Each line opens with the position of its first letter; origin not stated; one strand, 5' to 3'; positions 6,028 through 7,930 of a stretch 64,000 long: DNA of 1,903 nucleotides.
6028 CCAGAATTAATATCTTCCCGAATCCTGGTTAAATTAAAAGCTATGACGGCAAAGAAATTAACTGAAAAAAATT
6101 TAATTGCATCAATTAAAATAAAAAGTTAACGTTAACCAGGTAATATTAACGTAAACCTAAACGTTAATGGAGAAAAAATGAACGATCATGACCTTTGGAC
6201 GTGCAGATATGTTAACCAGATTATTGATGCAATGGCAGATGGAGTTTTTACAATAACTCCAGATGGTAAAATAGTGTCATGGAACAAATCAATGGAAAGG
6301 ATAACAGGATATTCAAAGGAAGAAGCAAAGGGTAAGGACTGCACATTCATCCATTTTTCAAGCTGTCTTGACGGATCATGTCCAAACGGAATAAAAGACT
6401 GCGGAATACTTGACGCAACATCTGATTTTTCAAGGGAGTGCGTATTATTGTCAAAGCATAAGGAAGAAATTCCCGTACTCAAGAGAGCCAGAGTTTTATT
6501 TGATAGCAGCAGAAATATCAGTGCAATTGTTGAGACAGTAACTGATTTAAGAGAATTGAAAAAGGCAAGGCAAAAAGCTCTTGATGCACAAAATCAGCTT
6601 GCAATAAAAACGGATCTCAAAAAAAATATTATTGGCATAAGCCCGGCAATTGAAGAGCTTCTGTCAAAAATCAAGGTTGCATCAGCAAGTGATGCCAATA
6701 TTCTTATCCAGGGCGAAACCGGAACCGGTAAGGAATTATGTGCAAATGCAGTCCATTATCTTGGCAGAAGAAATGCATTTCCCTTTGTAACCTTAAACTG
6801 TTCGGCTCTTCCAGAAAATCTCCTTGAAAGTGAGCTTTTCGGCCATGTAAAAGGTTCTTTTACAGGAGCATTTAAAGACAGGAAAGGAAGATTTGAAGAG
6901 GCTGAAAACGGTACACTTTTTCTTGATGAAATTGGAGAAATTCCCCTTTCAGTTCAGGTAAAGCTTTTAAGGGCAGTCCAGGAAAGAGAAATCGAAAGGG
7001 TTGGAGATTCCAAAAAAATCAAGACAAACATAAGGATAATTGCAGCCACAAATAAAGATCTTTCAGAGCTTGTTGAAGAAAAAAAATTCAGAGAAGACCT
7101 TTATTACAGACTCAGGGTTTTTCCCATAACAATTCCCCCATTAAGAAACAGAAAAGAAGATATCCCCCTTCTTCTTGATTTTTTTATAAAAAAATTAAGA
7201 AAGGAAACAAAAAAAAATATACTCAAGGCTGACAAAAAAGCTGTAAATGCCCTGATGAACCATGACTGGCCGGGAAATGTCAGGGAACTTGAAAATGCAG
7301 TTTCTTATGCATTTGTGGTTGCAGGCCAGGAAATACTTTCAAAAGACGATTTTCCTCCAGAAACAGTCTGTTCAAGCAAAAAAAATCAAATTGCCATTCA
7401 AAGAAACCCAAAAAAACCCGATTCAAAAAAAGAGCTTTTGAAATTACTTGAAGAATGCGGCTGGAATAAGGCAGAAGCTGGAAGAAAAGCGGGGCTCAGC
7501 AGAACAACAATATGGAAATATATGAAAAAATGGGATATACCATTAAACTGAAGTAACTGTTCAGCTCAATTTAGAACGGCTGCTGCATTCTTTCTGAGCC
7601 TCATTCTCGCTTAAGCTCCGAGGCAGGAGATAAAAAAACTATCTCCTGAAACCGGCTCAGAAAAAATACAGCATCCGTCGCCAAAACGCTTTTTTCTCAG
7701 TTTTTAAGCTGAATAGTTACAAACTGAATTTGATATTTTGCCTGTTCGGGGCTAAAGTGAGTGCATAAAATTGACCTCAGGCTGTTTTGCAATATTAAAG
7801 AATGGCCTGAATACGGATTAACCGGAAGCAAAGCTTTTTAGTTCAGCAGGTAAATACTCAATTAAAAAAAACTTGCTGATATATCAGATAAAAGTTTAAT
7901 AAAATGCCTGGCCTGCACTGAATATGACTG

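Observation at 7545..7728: Unnamed ~168-bp long-hairpin MITE with GTAAC termini and 8-bp target-site duplications; 7 copies in 64 kb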

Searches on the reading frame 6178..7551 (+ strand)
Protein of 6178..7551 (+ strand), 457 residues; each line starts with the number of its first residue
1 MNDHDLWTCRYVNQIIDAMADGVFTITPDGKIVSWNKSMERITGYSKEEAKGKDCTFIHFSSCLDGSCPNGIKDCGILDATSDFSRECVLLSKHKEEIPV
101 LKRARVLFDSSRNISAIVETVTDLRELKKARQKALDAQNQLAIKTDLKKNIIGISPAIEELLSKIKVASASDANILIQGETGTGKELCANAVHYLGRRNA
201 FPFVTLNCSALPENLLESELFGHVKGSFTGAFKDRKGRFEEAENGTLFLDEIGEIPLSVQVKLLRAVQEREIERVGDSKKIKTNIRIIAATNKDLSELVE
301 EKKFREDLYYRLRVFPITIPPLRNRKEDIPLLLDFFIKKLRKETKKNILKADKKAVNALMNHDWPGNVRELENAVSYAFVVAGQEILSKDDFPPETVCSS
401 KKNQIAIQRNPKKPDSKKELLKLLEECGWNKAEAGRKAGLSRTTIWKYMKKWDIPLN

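Call 14: find_encoding_contigs(protein=window:6178-7551:+, flank=3000, max_places=6)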
Protein window:6178-7551:+ (457 aa): 2 contigs read that carry it; 2 places shown.
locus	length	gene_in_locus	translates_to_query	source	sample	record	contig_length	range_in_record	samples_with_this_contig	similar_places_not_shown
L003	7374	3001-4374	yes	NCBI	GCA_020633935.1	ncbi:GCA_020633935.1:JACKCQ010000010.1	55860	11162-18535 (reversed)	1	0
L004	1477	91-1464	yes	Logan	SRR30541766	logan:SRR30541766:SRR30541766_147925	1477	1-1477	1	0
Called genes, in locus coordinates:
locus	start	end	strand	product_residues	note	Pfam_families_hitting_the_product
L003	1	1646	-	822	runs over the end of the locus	PF00497:SBP_bac_3, PF00512:HisKA, PF02518:HATPase_c, PF00072:Response_reg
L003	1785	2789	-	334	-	PF01758:SBF, PF13593:SBF_like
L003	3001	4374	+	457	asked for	PF00989:PAS, PF13188:PAS_8 (weak), PF13426:PAS_9, PF00158:Sigma54_activat, PF14532:Sigma54_activ_2, PF07728:AAA_5 (weak), PF25601:AAA_lid_14, PF02954:HTH_8 (weak), +2 more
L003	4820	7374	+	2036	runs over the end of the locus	PF00069:Pkinase, PF07714:PK_Tyr_Ser-Thr, PF13191:AAA_16, PF01590:GAF, PF13185:GAF_2, PF00989:PAS, PF13426:PAS_9, PF00512:HisKA, +3 more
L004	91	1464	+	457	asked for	PF00989:PAS, PF13188:PAS_8 (weak), PF13426:PAS_9, PF00158:Sigma54_activat, PF14532:Sigma54_activ_2, PF07728:AAA_5 (weak), PF25601:AAA_lid_14, PF02954:HTH_8 (weak), +2 more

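Call 47: list_cluster_members(proteins=[window:6178-7551:+, window:163-1563:+, window:38500-40890:+])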
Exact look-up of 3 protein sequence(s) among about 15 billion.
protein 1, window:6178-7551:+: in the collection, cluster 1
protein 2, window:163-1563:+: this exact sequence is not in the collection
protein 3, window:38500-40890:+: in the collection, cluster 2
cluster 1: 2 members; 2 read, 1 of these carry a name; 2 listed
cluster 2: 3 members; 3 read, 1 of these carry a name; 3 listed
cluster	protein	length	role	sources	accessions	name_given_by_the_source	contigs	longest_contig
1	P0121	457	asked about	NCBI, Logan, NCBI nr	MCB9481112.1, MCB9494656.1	MAG: sigma 54-interacting transcriptional regulator [Desulfobacteraceae bacterium] | sigma 54-interacting transcriptional regulator [Desulfobacteraceae bacterium]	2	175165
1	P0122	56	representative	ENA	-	-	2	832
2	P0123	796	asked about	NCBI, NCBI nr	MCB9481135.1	MAG: PBP1A family penicillin-binding protein [Desulfobacteraceae bacterium] | PBP1A family penicillin-binding protein [Desulfobacteraceae bacterium]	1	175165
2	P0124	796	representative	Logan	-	-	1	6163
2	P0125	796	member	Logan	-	-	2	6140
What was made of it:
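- On B. cereus group bcr repeats (considered because of the low G+C): The host is a Desulfobacteraceae MAG (calls 14, 47).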

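Call 51: find_encoding_contigs(protein=P0124, flank=4000, max_places=4)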
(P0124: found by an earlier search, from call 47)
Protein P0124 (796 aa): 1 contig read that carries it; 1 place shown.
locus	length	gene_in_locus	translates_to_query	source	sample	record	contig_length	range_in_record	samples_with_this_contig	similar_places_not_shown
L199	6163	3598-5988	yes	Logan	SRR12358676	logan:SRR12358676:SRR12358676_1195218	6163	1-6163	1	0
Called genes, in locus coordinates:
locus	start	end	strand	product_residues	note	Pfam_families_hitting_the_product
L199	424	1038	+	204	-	-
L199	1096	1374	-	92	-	PF01844:HNH, PF13395:HNH_4 (weak), PF14279:HNH_5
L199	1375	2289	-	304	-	PF00009:GTP_EFTU (weak), PF00350:Dynamin_N (faint), PF01926:MMR_HSR1, PF02421:FeoB_N, PF03193:RsgA_GTPase (faint), PF04548:AIG1, PF10662:PduV-EutP (weak), PF07650:KH_2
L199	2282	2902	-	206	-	PF03193:RsgA_GTPase (faint), PF00735:Septin (faint), PF02421:FeoB_N, PF00350:Dynamin_N (faint), PF01926:MMR_HSR1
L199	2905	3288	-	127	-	PF01502:PRA-CH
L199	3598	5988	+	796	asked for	PF00912:Transgly, PF17092:PCB_OB, PF00905:Transpeptidase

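Call 52: find_encoding_contigs(protein=P0125, flank=4000, max_places=4)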
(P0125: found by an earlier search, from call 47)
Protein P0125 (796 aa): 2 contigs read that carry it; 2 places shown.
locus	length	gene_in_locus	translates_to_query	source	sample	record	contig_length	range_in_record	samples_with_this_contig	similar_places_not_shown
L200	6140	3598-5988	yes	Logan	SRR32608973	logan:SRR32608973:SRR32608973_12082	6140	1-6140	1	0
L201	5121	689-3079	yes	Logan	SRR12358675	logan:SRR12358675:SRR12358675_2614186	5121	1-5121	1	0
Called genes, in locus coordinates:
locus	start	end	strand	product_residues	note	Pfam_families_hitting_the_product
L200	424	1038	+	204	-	-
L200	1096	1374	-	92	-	PF01844:HNH, PF13395:HNH_4 (weak), PF14279:HNH_5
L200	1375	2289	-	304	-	PF00009:GTP_EFTU (weak), PF00350:Dynamin_N (faint), PF01926:MMR_HSR1, PF02421:FeoB_N, PF03193:RsgA_GTPase (faint), PF04548:AIG1, PF10662:PduV-EutP (weak), PF07650:KH_2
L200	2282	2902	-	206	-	PF03193:RsgA_GTPase (faint), PF00735:Septin (faint), PF02421:FeoB_N, PF00350:Dynamin_N (faint), PF01926:MMR_HSR1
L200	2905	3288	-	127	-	PF01502:PRA-CH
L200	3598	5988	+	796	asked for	PF00912:Transgly, PF17092:PCB_OB, PF00905:Transpeptidase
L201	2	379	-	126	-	?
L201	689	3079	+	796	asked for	PF00912:Transgly, PF17092:PCB_OB, PF00905:Transpeptidase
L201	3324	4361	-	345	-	PF04055:Radical_SAM, PF16199:Radical_SAM_C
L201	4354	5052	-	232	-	PF22935:RM44_endonuclase (weak), PF14622:Ribonucleas_3_3, PF00636:Ribonuclease_3, PF00035:dsrm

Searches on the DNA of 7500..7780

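Call 70: search_rna_families(source=window, start=7500, end=7780, threshold=evalue, max_evalue=1)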
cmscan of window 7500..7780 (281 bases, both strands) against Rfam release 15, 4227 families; matches with E-value up to 1: 0.
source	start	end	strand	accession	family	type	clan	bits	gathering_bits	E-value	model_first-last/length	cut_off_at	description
